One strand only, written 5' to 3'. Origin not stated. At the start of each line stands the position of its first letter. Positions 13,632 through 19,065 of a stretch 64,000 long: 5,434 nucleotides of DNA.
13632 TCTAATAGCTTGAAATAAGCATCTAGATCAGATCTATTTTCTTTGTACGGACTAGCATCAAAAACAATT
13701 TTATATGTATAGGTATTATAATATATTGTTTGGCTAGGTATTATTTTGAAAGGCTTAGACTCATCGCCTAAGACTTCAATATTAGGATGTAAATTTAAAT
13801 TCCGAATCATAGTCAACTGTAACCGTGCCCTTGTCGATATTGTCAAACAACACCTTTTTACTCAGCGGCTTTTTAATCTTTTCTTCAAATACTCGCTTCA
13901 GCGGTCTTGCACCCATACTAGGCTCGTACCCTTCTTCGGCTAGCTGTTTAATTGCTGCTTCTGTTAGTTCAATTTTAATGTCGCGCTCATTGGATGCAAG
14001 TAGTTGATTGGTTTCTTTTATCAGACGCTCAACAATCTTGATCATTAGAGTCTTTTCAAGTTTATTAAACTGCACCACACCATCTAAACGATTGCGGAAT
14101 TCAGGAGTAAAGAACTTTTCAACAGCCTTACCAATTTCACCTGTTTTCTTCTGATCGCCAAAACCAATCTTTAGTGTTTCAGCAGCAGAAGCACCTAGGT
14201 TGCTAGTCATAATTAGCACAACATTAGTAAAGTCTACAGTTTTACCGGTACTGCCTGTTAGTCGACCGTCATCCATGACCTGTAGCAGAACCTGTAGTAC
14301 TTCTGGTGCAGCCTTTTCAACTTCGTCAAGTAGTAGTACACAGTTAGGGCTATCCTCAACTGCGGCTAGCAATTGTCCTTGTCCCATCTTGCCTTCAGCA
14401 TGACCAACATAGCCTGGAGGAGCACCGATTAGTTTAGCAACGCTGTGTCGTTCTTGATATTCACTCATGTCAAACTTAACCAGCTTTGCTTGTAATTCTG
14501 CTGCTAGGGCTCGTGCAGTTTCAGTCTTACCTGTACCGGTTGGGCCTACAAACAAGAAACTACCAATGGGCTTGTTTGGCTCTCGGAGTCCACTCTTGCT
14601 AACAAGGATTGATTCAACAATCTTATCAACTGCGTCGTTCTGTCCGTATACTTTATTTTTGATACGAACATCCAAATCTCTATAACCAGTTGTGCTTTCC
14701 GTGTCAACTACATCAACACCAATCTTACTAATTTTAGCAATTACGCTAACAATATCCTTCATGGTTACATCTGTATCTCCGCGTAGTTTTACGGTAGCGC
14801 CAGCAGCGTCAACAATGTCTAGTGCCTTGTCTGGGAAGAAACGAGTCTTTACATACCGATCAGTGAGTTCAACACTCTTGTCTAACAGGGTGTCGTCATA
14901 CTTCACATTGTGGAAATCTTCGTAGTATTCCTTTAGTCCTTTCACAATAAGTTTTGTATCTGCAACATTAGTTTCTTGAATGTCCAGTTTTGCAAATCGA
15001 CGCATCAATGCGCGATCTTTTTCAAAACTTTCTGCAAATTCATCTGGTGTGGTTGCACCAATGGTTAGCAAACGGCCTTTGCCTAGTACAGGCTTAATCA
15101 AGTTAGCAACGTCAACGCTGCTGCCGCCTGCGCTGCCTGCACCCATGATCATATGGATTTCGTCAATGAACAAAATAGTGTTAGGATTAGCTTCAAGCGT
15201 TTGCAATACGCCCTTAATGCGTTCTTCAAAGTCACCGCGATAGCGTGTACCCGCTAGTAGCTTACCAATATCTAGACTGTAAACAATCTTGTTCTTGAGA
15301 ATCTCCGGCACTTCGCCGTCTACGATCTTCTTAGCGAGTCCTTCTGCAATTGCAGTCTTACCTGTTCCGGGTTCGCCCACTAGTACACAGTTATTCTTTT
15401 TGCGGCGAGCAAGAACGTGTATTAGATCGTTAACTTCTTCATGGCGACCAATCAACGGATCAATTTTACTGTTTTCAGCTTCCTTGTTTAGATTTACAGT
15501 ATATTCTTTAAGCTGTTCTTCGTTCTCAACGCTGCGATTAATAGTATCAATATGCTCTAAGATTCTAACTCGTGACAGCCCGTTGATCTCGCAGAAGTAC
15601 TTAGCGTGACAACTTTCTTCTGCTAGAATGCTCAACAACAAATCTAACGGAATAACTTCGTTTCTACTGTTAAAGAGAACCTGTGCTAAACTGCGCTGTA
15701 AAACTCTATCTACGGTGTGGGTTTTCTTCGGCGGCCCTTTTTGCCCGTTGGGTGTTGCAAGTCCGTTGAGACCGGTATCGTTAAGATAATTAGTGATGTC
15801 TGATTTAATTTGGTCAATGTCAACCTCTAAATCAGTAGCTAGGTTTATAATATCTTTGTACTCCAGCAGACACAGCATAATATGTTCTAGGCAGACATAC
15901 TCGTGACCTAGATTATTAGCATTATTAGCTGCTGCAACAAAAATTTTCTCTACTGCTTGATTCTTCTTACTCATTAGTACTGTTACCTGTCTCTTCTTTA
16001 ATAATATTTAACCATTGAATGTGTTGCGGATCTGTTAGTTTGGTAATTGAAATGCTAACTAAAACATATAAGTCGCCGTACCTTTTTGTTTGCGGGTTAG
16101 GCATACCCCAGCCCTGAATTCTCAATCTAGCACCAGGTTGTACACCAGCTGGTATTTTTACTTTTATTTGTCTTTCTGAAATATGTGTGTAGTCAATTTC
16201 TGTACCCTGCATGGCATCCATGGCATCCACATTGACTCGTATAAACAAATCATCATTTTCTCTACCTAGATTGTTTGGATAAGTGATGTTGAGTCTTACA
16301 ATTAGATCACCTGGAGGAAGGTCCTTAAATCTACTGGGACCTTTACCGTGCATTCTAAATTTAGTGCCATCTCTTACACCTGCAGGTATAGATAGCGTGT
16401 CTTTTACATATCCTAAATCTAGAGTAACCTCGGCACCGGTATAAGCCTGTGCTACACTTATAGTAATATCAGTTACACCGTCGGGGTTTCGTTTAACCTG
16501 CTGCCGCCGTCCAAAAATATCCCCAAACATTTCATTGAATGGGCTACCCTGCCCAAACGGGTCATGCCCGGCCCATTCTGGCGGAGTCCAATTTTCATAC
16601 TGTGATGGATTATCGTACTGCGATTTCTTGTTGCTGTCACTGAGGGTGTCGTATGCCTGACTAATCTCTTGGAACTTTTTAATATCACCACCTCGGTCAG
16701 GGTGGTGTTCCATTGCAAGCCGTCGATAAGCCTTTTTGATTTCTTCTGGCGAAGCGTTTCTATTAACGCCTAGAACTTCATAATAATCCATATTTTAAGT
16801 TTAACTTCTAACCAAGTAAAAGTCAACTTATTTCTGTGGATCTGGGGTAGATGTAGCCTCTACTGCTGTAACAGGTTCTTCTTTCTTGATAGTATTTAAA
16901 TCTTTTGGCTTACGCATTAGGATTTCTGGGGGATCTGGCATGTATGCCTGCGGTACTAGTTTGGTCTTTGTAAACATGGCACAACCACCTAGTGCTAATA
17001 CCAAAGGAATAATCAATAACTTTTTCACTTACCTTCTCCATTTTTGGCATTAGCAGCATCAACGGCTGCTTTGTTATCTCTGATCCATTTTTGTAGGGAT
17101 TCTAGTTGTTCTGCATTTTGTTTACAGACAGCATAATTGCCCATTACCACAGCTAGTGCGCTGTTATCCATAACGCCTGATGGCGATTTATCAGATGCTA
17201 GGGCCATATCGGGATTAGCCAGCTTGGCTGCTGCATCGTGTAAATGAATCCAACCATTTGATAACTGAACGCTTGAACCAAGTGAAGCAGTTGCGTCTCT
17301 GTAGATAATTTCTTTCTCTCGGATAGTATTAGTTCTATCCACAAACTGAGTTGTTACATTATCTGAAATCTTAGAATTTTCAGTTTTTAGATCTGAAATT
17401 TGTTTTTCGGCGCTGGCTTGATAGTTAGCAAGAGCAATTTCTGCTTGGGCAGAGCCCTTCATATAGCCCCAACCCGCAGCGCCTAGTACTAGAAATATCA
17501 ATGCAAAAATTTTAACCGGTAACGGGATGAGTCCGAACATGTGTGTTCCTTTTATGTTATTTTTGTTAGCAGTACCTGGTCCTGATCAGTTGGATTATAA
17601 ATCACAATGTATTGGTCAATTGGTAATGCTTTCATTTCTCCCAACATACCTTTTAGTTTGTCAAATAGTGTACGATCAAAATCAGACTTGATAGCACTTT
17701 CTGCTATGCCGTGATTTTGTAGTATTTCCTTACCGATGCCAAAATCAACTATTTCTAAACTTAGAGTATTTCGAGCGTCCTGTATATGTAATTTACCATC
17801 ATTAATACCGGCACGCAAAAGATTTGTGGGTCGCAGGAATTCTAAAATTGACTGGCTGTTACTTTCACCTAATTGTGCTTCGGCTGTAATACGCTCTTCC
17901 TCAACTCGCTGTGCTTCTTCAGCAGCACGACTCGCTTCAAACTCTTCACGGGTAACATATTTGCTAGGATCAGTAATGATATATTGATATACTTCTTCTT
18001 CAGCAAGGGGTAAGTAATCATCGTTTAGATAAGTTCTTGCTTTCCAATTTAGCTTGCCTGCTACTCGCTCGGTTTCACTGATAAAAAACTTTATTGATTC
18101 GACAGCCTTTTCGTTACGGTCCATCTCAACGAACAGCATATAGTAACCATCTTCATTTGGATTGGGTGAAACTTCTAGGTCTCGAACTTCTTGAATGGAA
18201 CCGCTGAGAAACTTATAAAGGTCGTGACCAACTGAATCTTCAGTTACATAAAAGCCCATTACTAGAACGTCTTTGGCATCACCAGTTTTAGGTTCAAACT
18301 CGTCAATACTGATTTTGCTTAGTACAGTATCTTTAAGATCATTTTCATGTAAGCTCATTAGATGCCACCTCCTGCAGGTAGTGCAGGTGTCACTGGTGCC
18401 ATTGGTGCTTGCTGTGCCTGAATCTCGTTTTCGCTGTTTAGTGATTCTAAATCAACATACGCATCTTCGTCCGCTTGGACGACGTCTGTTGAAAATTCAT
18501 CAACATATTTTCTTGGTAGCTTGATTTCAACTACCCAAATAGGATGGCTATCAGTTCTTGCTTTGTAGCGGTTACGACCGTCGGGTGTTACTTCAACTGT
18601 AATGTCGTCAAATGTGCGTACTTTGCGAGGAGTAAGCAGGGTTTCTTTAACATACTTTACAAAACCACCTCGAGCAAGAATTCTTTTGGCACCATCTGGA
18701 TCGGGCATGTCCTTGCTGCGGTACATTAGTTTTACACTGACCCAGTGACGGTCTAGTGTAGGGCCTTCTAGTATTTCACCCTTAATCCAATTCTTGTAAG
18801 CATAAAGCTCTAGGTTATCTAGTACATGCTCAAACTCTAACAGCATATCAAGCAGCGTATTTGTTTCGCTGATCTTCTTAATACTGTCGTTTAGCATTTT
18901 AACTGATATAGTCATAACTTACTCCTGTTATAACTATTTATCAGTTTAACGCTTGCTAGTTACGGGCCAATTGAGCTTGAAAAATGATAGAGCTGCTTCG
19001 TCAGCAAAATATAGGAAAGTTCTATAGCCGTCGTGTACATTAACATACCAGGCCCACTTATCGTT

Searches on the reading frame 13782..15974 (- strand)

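Call 10: search_protein_families(library=phrogs, proteins=[window:13782-15974:-], max_evalue=0.00001)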
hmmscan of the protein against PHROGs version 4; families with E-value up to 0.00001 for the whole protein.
window:13782-15974:- (730 aa): 22 families
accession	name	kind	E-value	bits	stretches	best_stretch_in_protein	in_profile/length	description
phrog_4871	-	other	1.1e-243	812.1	1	4-724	8-749/764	ATP-dependent protease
phrog_4339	-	unknown function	6e-20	72.8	1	557-702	381-506/552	-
phrog_10401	-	other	4.5e-19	69.6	2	471-554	461-529/667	ATPase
phrog_8638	-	unknown function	4.5e-18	66.2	2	473-556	308-377/568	-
phrog_249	-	moron, auxiliary metabolic gene and host takeover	3.7e-16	60.4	1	474-583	131-234/380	porphyrin biosynthesis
phrog_168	-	DNA, RNA and nucleotide metabolism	6.4e-16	59.9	1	469-596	41-142/314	clamp loader of DNA polymerase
phrog_3757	-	unknown function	2.4e-14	54.5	1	149-284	83-204/367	-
phrog_5846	-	DNA, RNA and nucleotide metabolism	1.2e-11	45.5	0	172-278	16-108/380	clamp loader of DNA polymerase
phrog_15585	-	unknown function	1.7e-09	37.6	1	441-570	323-447/793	-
phrog_1297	-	other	1.9e-09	38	0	473-573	28-129/356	ATPase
phrog_7485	-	unknown function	2e-08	34.6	0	472-509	229-266/430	-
phrog_16448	-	other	2.2e-08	33.8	0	472-579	451-555/680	ATPase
phrog_11838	-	DNA, RNA and nucleotide metabolism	5.3e-08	33.4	0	441-515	18-85/420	clamp loader of DNA polymerase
phrog_3277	-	DNA, RNA and nucleotide metabolism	5.5e-08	33.8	0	188-273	5-87/168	DnaC-like helicase loader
phrog_50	-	DNA, RNA and nucleotide metabolism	9.6e-08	32.5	0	164-239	365-408/570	DnaC-like helicase loader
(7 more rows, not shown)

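Call 68: search_protein_families(library=pfam, proteins=[window:13782-15974:-], max_evalue=0.00001)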
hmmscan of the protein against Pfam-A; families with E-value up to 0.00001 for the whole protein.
window:13782-15974:- (730 aa): 21 families
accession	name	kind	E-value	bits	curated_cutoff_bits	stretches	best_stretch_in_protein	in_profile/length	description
PF07724.20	AAA_2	-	2.6e-58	197.1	27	1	468-631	1-164/166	AAA domain (Cdc48 subfamily)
PF00004.35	AAA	-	3e-31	109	21.2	2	474-593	2-110/131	ATPase family associated with various cellular activities (AAA)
PF17871.7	AAA_lid_9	-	3.3e-22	78.8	22.8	1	337-418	2-84/104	AAA lid domain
PF10431.15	ClpB_D2-small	-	1e-20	74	21.9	1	639-717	1-77/81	C-terminal, D2-small domain, of ClpB protein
PF07728.20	AAA_5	-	2.4e-20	73.4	22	1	473-594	2-124/139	AAA domain (dynein-related subfamily)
PF13401.12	AAA_22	-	2.9e-14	53.9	27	1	472-569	7-110/130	AAA domain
PF13191.12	AAA_16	-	1.5e-12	48.8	32.6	1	173-220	1-51/167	AAA ATPase domain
PF00158.32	Sigma54_activat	-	8.4e-12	45.5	20.2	1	473-592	25-142/168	Sigma-54 interaction domain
PF01078.27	Mg_chelatase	-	2.1e-10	40.8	20.3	0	472-597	24-162/207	Magnesium chelatase, subunit ChlI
PF05496.18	RuvB_N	-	2.6e-09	37.5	27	0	450-498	13-61/159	Holliday junction DNA helicase RuvB P-loop domain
PF20720.3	nSTAND3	-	1.5e-08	35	27.2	0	191-221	15-45/155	Novel STAND NTPase 3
PF12775.13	AAA_7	-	2.7e-08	34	25.8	0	190-276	30-112/181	P-loop containing dynein motor region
PF20030.5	bpMoxR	-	3.5e-08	33.2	27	0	174-226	14-63/205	MoxR domain in the MoxR-vWA-beta-propeller ternary systems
PF06414.18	Zeta_toxin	-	4.1e-08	33.3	22.3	0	467-510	14-58/199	Zeta toxin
PF05621.17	TniB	-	1.7e-07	31.3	22.4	0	179-333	21-185/189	Bacterial TniB protein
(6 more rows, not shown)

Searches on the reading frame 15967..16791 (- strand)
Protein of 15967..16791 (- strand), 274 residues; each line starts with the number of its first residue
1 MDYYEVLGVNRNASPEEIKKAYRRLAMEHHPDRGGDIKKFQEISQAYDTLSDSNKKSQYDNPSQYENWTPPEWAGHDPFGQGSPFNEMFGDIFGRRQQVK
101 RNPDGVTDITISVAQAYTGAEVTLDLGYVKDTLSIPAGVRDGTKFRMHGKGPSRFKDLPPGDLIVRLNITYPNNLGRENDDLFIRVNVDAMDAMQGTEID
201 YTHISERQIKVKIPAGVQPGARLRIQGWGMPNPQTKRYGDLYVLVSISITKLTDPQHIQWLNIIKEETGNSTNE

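Call 68: search_protein_families(library=pfam, proteins=[window:15967-16791:-], max_evalue=0.00001)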
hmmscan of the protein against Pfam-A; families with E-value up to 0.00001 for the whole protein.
window:15967-16791:- (274 aa): 2 families
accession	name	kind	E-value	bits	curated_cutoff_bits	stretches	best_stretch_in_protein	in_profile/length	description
PF01556.23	DnaJ_C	-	7e-30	104.5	26.6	1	107-249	3-151/152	DnaJ C terminal domain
PF00226.36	DnaJ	-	9.7e-24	83.7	27.8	1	2-60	1-63/63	DnaJ domain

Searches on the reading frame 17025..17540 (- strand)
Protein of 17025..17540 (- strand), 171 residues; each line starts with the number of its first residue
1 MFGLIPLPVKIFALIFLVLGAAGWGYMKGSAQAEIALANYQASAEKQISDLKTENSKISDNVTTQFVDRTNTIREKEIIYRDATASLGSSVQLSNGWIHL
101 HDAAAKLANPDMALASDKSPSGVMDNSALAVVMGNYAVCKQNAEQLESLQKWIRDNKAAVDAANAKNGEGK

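Call 76: search_protein_families(library=phrogs, proteins=[window:17025-17540:-], max_evalue=0.00001)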
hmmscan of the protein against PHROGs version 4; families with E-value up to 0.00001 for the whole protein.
window:17025-17540:- (171 aa): 2 families
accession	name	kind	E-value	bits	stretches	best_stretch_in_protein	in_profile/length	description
phrog_4952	-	other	1.9e-27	97.3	1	9-160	8-169/171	signal peptide motif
phrog_8821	-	lysis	3.5e-10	41.1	1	9-111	10-117/130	Rz-like spanin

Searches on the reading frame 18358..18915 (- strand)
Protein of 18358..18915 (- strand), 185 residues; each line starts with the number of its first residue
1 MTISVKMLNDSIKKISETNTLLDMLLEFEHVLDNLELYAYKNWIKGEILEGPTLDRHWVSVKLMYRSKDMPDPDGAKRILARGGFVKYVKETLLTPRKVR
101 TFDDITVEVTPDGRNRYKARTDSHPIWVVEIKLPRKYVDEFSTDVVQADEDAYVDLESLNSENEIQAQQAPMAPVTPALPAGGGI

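Call 76: search_protein_families(library=phrogs, proteins=[window:18358-18915:-], max_evalue=0.00001)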
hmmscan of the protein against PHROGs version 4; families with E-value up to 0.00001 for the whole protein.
window:18358-18915:- (185 aa): 1 family
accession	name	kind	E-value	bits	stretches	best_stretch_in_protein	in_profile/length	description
phrog_12928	-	head and packaging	1.3e-34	120.6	1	7-170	5-167/186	virion structural protein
